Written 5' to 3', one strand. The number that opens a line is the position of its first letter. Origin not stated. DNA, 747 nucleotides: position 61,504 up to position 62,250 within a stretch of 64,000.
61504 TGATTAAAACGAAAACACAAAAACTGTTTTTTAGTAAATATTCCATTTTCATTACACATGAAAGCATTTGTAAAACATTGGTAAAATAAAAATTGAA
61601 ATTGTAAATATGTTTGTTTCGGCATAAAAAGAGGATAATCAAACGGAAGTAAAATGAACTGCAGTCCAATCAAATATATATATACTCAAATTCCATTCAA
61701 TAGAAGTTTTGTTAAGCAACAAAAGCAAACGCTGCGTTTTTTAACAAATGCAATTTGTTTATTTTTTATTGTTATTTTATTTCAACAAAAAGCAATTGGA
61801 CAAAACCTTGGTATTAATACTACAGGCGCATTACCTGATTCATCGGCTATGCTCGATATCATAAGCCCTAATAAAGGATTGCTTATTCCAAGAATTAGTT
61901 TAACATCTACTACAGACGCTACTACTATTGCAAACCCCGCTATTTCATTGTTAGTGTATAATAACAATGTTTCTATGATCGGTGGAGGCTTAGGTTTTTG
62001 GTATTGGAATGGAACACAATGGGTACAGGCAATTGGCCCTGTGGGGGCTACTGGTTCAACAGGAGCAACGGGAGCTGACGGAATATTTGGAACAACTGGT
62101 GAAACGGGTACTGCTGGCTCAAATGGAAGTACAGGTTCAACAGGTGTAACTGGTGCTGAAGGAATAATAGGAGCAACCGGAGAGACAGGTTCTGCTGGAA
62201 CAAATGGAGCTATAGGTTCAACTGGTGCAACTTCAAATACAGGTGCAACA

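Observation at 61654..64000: A second collagen-like giant gene with periodic Gly-to-Ser interruptions brackets the 48-kb region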

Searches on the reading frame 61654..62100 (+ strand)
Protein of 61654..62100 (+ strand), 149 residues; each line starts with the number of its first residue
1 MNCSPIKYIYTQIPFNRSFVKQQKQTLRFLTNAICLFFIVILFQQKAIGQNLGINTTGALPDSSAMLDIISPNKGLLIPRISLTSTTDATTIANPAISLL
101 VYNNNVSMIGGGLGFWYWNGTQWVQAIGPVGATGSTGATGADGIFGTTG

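Call 11: find_related_loci(query=window:61654-62040:+, collection=genome_contigs, flank=10000)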
Query window:61654-62040:+ (129 aa) in genome_contigs; peptide patterns used: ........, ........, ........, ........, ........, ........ (x = any residue, [..] = any of these).
218 stretches matched a pattern; 21 encode a relative of the query (tblastn E <= 1e-3); 21 distinct loci.
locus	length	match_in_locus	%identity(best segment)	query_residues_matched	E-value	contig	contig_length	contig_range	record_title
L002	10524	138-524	84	1-129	1e-65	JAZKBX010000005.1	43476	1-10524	MAG: Bacteroidota bacterium isolate ADI_H3L2_122-bin010_1 ADIH3L2_B010_1_000000000005, whole genome shotgun sequence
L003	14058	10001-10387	83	1-129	9e-66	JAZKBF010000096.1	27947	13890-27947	MAG: Bacteroidota bacterium isolate ADI_H3L2_1_122_18_3-bin067_1 ADIH3L21_B067_1_000000000093, whole genome shotgun sequ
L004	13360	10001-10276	71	34-125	8e-40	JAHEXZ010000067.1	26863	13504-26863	MAG: Bacteroidetes bacterium isolate nzgw116 NODE_1402_length_26864_cov_5.857383, whole genome shotgun sequence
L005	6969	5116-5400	62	28-125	5e-38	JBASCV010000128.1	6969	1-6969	MAG: Bacteroidia bacterium isolate MFD03501_ilm_asm_bin18 k127_27350, whole genome shotgun sequence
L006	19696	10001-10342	53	21-128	2e-35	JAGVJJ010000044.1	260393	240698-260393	MAG: Bacteroidia bacterium isolate SW_35 c_000000083305, whole genome shotgun sequence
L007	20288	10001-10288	62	33-129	2e-33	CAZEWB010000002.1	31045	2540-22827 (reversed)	MAG TPA_asm: uncultured Bacteroidales bacterium isolate binchicken_co220_80 genome assembly, contig: NODE_837_length_310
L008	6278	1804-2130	57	15-129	3e-33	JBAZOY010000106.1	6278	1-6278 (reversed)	MAG: Syntrophales bacterium isolate SO_2017_SWC_17 scaffold_10553_c1_LP-4_2017, whole genome shotgun sequence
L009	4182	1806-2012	74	61-129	3e-30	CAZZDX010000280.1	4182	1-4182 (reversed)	MAG TPA_asm: uncultured Bacteroidales bacterium isolate SRP178699_co3_119 genome assembly, contig: NODE_23753_length_418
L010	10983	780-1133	42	6-125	3e-22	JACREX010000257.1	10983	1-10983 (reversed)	MAG: Bacteroidia bacterium isolate NC_groundwater_1710_Pr3_B-0.1um_39_22 SR-2_scaffold_141_4225744, whole genome shotgun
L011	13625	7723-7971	55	35-117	2e-21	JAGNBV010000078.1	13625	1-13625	MAG: Bacteroidales bacterium isolate Go_SlDig_bin_165 Go_SlDig_13335_length_13625_cov_14.374204, whole genome shotgun se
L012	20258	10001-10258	51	35-123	8e-21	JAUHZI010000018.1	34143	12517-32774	MAG: Bacteroidia bacterium isolate 4_bin.26 NODE_863_length_34143_cov_1.021784, whole genome shotgun sequence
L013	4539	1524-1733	57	52-123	3e-18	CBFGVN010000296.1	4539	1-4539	MAG TPA_asm: uncultured Chryseobacterium sp. isolate SRR28857638_concoct_47 genome assembly, contig: ERZ27320649.8139, w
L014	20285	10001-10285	40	24-127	5e-18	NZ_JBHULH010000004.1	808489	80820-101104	Pseudotenacibaculum haliotis strain KCTC 52127 platanus_K_default_4, whole genome shotgun sequence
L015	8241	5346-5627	44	28-124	3e-17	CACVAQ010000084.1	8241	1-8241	MAG: uncultured Aureispira sp. isolate HLG_WM_MAG_10 genome assembly, contig: NODE_1540_length_8241_cov_53.067661, whole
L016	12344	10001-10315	43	22-123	5e-17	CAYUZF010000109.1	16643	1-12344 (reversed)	MAG TPA_asm: uncultured Aureispira sp. isolate SRP063590_co1_199 genome assembly, contig: NODE_3504_length_16643_cov_2.9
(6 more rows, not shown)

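Call 15: find_homologous_proteins(query=window:61654-62100:+, max_evalue=0.00001)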
Query window:61654-62100:+ (149 aa): 28 proteins with E <= 0.00001 among 462 candidates.
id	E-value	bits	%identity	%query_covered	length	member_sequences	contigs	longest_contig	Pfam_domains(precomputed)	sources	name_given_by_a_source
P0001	4.4e-38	149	62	74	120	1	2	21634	PF26696.1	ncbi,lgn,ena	ncbi:MAG: hypothetical protein WAQ28_14855 [Bacteroidia bacterium]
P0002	2.2e-35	140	57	90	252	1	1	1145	PF01391.24,PF26696.1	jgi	jgi:hypothetical protein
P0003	2.5e-34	136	60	78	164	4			PF01391.24,PF26696.1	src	-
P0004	3.5e-34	136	59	78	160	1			PF01391.24,PF26696.1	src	-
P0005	6.7e-34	135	59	78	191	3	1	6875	PF01391.24,PF26696.1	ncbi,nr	ncbi:MAG TPA: hypothetical protein VKZ45_02625, partial [Vicingaceae bacterium]|nr:hypothetical prot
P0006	1.1e-32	131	59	73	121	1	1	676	PF26696.1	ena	-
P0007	9.8e-31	125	63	67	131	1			PF26696.1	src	-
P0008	1.4e-28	118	53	83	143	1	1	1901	PF26696.1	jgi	jgi:hypothetical protein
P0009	4.6e-27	113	55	62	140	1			PF26696.1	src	-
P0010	4.7e-27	113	48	73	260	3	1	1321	PF26696.1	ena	-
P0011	2.2e-26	111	47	80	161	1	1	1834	PF01391.24,PF26696.1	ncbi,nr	ncbi:MAG: hypothetical protein HGB12_16825, partial [Bacteroidetes bacterium]|nr:hypothetical protei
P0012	3.7e-26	110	55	62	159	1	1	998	PF26696.1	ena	-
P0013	7.1e-26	109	57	70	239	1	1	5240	PF01391.24,PF26696.1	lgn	-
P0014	7.6e-26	109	54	62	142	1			PF26696.1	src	-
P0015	3.4e-25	107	50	82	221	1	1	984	PF01391.24,PF26696.1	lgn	-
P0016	1.8e-24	104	40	94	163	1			PF26696.1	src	-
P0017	2.0e-24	104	45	69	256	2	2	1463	PF26696.1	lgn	-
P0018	3.6e-22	97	51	66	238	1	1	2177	PF26696.1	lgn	-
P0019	3.7e-20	90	53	67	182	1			PF01391.24,PF26696.1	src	-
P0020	1.0e-15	76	46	64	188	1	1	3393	PF01391.24,PF26696.1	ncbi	ncbi:MAG: hypothetical protein WC868_11815, partial [Bacteroidales bacterium]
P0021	3.5e-15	74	58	48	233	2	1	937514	PF26696.1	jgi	jgi:hypothetical protein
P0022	2.7e-14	71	41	97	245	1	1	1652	PF01391.24,PF26696.1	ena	-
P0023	8.2e-14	70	47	66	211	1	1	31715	PF26696.1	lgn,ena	-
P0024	9.2e-13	66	43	79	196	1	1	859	PF01391.24,PF26696.1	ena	-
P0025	2.3e-9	55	42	64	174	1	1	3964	PF26696.1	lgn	-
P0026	4.1e-8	51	41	61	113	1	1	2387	PF26696.1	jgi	-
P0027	4.7e-6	45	39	83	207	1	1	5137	PF01391.24,PF26696.1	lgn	-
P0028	4.9e-6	45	35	76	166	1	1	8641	PF01391.24,PF26696.1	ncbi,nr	ncbi:MAG TPA: hypothetical protein PLP11_11215, partial [Bacteroidales bacterium]|nr:hypothetical pr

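Call 17: search_protein_families(library=pfam, proteins=[window:61654-62040:+, L002:2251-4185:+], max_evalue=0.1)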
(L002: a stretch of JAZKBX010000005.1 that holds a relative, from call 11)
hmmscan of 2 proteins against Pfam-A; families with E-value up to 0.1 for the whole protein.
window:61654-62040:+ (129 aa): 0 families

L002:2251-4185:+ (645 aa): 0 families

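Call 31: find_related_loci(query=window:61654-62040:+, collection=metagenome_contigs, flank=10000)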
Query window:61654-62040:+ (129 aa) in metagenome_contigs; peptide patterns used: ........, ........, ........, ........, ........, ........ (x = any residue, [..] = any of these).
309 stretches matched a pattern; 12 encode a relative of the query (tblastn E <= 1e-3); 12 distinct loci.
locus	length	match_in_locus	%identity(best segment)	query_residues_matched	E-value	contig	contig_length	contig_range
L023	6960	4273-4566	62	30-129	7e-38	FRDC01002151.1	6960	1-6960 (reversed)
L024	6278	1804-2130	57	15-129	1e-33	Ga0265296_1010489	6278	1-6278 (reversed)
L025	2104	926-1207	60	33-129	4e-33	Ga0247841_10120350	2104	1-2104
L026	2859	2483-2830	46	6-122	2e-26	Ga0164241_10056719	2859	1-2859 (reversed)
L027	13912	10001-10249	55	35-117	8e-22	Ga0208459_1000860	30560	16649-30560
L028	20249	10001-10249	55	35-117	8e-22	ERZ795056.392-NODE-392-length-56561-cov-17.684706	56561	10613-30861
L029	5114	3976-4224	55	35-117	8e-22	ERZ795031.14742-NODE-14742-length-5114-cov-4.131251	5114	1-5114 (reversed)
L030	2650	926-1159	49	51-129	2e-17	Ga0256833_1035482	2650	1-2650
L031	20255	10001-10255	39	36-123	5e-15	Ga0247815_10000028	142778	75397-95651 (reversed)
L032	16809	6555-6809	39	36-123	4e-15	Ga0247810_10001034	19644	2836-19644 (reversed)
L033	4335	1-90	80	100-129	2e-13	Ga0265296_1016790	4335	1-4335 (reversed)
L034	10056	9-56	94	114-129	6e-8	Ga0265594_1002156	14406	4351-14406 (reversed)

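Call 33: predict_structure(alignment_id=A1)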
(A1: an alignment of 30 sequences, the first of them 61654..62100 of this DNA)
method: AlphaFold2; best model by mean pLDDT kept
length: 149 residues; sequences in the alignment: 30
mean_pLDDT: 78.2   pTM: 0.46
mean pLDDT of the five models: 78.2, 75.7, 74.8, 73.8, 72.4
residues with pLDDT >= 90: 56; 70-90: 38; 50-70: 55; < 50: 0
segments of 3 or more residues with pLDDT < 50: none
pLDDT, mean of each block of 10 residues (from residue 1): 69 76 87 94 72 62 60 73 93 90 93 94 84 61 63
secondary structure, 60 per line:
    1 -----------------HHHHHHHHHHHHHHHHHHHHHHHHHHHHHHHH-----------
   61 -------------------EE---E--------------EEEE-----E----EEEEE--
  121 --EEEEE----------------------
elements in order: H18-49 E100-103 E114-118 E123-127

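Call 37: fold_search(model_id=the predicted structure, library=pdb)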
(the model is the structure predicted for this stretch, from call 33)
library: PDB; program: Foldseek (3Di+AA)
matches with E <= 10: 24; with E <= 0.001: 0
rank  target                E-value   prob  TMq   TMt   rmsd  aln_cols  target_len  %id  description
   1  9euf_8                2.0e+00  0.08  0.20  0.06   7.0        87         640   15  Cryo-EM structure of Staphylococcus aureus bacteriophage phi812 baseplate in the pre-contraction state - complete (released 2025-04-09)
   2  8iqe_C                2.4e+00  0.16  0.23  0.07   5.1        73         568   12  Crystal structure of tetrameric K2-2 TSP (released 2024-02-21)
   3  7rfo_C                2.6e+00  0.13  0.26  0.13   4.2        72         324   15  SeMet Tailspike protein 4 (TSP4) phage CBA120, residues 1-335, obtained in the presence of LiSO4 (released 2022-02-23)
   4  2oyh_C                2.8e+00  0.13  0.32  0.19   6.3       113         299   12  Crystal Structure of Fragment D of gammaD298,301A Fibrinogen with the Peptide Ligand Gly-His-Arg-Pro-Amide (released 2007-05-15)
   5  1lt9_C                3.2e+00  0.08  0.28  0.17   7.6       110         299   14  Crystal Structure of Recombinant Human Fibrinogen Fragment D (released 2002-11-06)
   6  1fzf_C                3.4e+00  0.14  0.34  0.20   5.9       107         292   13  CRYSTAL STRUCTURE OF FRAGMENT DOUBLE-D FROM HUMAN FIBRIN WITH THE PEPTIDE LIGAND GLY-HIS-ARG-PRO-AMIDE (released 1999-06-08)
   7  7rfo_B                3.4e+00  0.11  0.25  0.13   5.5        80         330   15  SeMet Tailspike protein 4 (TSP4) phage CBA120, residues 1-335, obtained in the presence of LiSO4 (released 2022-02-23)
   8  1fze_C                3.6e+00  0.11  0.28  0.16   7.9       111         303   14  CRYSTAL STRUCTURE OF FRAGMENT DOUBLE-D FROM HUMAN FIBRIN (released 1999-06-08)
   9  1re4_C                4.1e+00  0.09  0.29  0.17   7.1       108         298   13  Crystal Structure of Fragment D of BbetaD398A Fibrinogen (released 2004-05-25)
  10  7rfo_A                4.1e+00  0.08  0.24  0.12   5.7        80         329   18  SeMet Tailspike protein 4 (TSP4) phage CBA120, residues 1-335, obtained in the presence of LiSO4 (released 2022-02-23)
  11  1fzf_F                4.1e+00  0.05  0.19  0.14   8.4       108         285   13  CRYSTAL STRUCTURE OF FRAGMENT DOUBLE-D FROM HUMAN FIBRIN WITH THE PEPTIDE LIGAND GLY-HIS-ARG-PRO-AMIDE (released 1999-06-08)
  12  1rf0_C                4.7e+00  0.08  0.28  0.17   7.6       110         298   15  Crystal Structure of Fragment D of gammaE132A Fibrinogen (released 2004-03-16)
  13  1fic_B                4.7e+00  0.03  0.15  0.10   5.7        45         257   18  STRUCTURE OF HUMAN GAMMA FIBRINOGEN 30 KD CARBOXYL TERMINAL FRAGMENT (released 1997-04-01)
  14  7rej_B                5.0e+00  0.09  0.25  0.16   5.3        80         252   15  Tailspike protein 4 (TSP4) from phage CBA120, residues 1-335, obtained in the presence of NaK-Tartrate (released 2022-02-23)
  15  6x3m_E                5.4e+00  0.04  0.19  0.09  10.3        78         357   17  Crystal structure of full-length Streptococcal bacteriophage hyaluronidase in complex with unsaturated hyaluronan octa (released 2021-06-09)
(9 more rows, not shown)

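Call 44: search_protein_families(library=ncbifam, proteins=[L002:2251-4185:+, L034:9-3407:+], max_evalue=0.01)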
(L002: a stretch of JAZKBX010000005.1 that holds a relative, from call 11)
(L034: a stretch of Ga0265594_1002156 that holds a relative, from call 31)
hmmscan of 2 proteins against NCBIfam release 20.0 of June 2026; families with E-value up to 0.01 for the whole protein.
L002:2251-4185:+ (645 aa): 0 families

L034:9-3407:+ (1133 aa): 4 families
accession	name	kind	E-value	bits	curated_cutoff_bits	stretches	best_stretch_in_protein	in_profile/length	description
NF038329.2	gly_rich_SclB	equivalog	1.2e-18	67.3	325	1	15-142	207-335/442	LPXTG-anchored collagen-like adhesin Scl2/SclB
NF046116.1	adhesin_Lcl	equivalog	1.5e-15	56.7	500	1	15-141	123-246/431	collagen-like adhesin Lcl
NF038330.1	adhesin_SclA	exception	1.9e-15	57.4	400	1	15-142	135-262/405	LPXTG-anchored collagen-like adhesin Scl1/SclA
TIGR04183.1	Por_Secre_tail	domain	1.8e-05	24.7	23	1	1056-1131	3-71/72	T9SS type A sorting domain-containing protein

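Call 48: search_protein_families(library=ncbifam, proteins=[P0001], max_evalue=10)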
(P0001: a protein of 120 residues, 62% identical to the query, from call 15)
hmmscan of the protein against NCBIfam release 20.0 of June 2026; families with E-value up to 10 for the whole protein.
P0001 (120 aa): 1 family
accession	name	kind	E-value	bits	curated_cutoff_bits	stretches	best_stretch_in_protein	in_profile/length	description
NF037971.1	lipo_BcpO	exception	0.028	14.7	80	1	89-102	44-57/66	CDI system lipoprotein BcpO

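Call 49: search_protein_families(library=phrogs, proteins=[L002:2251-4185:+, L003:11171-14056:+, L034:9-3407:+], max_evalue=0.001)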
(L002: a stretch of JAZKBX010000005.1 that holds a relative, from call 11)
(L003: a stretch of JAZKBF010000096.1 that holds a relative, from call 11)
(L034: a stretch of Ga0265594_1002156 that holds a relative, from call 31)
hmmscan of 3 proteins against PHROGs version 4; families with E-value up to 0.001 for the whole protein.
L002:2251-4185:+ (645 aa): 6 families
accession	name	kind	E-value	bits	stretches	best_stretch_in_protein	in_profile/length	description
phrog_9942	-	tail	6.3e-17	61.9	2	39-190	172-301/1178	tail fiber protein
phrog_18345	-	tail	3e-10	40.1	1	11-186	304-461/956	tail fiber protein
phrog_9563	-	unknown function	8.6e-09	36.4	0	160-204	9-53/85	-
phrog_28668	-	unknown function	2.1e-08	35.3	0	145-197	7-60/153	-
phrog_3269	-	tail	1.7e-07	31.2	0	407-498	16-89/689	tail protein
phrog_13535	-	unknown function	0.00017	22.5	0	160-204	9-53/147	-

L003:11171-14056:+ (962 aa): 3 families
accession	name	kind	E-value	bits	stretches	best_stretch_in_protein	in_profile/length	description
phrog_23485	-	unknown function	9.8e-08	33.2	0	779-813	10-41/187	-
phrog_4209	-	tail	2.2e-05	24.7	1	762-893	67-206/406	tail fiber protein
phrog_25457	-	unknown function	0.00025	21.9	0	126-143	9-26/50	-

L034:9-3407:+ (1133 aa): 51 families (the best 25 are shown)
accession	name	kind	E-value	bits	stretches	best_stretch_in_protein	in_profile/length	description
phrog_5668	-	tail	8.2e-48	164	2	401-682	1262-1557/1567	tail fiber protein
phrog_8215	-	tail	1.9e-47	163.2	2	900-1001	908-997/1000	baseplate wedge initiator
phrog_8745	-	tail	6.3e-39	134.2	3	13-161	1384-1534/1803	tail fiber protein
phrog_6320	-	tail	6.6e-34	118.7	1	10-143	75-214/745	tail fiber protein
phrog_1699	-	tail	1.2e-31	111.1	2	901-1007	894-996/1000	long tail fiber protein distal subunit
phrog_11011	-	tail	4.5e-31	108.6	2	900-1000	1180-1280/1291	long tail fiber protein distal subunit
phrog_18186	-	tail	9.2e-30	104.8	2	900-999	486-573/582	baseplate wedge subunit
phrog_5073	-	tail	9.2e-27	95.2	2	45-199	261-382/519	tail fiber protein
phrog_25788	-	tail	9.7e-26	91.5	2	900-990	512-597/603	tail fiber protein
phrog_25848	-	tail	3.5e-24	86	2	898-1003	502-594/598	tail fiber protein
phrog_5667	-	tail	2.2e-23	83.8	2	901-988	691-778/786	long tail fiber protein distal subunit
phrog_5481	-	tail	2.5e-23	83.6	2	900-1008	915-1035/1043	tail fiber protein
phrog_33119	-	tail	2.5e-23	83.5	2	900-1001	547-635/643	long tail fiber protein distal subunit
phrog_19966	-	tail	1.1e-22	81.4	2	900-989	632-717/724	long tail fiber protein distal subunit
phrog_1980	-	tail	1.9e-22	81.2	2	881-1007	309-444/449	tail fiber protein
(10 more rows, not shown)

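Call 74: find_homologous_proteins(query=L002:2251-4185:+, max_evalue=1e-20)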
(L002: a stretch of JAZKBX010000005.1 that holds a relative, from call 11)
Query L002:2251-4185:+ (645 aa): 412 proteins with E <= 1e-20 among 8000 candidates; the best 120 are listed.
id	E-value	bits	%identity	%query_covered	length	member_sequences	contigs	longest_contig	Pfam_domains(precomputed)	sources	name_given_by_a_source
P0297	0.0e+0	1365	100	100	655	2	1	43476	-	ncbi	-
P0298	9.6e-82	294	44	19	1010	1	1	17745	-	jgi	jgi:ribosomal protein S6E (S10)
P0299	3.7e-75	272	35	47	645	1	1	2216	-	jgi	-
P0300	5.6e-75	271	33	60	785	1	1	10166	PF13884.12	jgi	-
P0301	6.6e-72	261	35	62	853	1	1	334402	PF13884.12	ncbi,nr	ncbi:MAG: hypothetical protein GC192_14895 [Bacteroidetes bacterium]|nr:hypothetical protein [Bacter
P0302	6.6e-69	251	37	45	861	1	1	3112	PF26696.1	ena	-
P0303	1.2e-68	250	35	62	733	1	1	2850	-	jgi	-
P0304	2.1e-67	246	38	52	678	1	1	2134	-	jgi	jgi:hypothetical protein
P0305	2.0e-66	243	27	67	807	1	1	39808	-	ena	-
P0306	6.4e-64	235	34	60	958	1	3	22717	-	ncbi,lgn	-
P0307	8.6e-64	234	31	48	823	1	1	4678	-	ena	-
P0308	4.0e-60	222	69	8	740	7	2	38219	PF13884.12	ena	-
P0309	6.0e-57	212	29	71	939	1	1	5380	PF13884.12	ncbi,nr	ncbi:tail fiber domain-containing protein, partial [Bacteroidales bacterium AH-315-I05]|nr:tail fibe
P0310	1.3e-56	211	31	69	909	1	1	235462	-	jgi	jgi:ribosomal protein S6E (S10)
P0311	2.5e-56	210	32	67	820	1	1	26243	-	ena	-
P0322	8.8e-51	191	38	27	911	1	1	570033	PF05694.18,PF26696.1,PF13884.12,PF08309.18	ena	-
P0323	2.0e-50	190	27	67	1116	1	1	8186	PF26696.1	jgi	jgi:hypothetical protein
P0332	8.3e-48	182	32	67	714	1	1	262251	PF26696.1,PF13884.12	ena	-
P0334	1.7e-47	180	46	33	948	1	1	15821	PF05694.18,PF26696.1,PF23388.2,PF13884.12,PF09826.16,PF08309.18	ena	-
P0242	3.2e-45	173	34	84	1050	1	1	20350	PF26696.1,PF13884.12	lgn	-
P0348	6.7e-44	169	67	9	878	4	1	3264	PF26696.1,PF18962.8,PF13884.12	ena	-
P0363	1.7e-38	151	38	49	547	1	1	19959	PF26696.1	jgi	jgi:hypothetical protein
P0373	3.0e-37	147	34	54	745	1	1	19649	PF26696.1,PF13884.12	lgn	-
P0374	5.1e-37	146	29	66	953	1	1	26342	PF26696.1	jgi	-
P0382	5.6e-36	142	31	32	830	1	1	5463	PF26696.1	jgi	-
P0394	3.0e-35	140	27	73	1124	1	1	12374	PF26696.1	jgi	jgi:hypothetical protein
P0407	2.4e-33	134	29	66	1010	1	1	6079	PF26696.1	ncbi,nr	ncbi:MAG: hypothetical protein JKY52_07905, partial [Flavobacteriales bacterium]|nr:hypothetical pro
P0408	3.0e-33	133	41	30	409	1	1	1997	PF26696.1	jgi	jgi:hypothetical protein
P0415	4.2e-33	133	25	69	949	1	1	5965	PF26696.1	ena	-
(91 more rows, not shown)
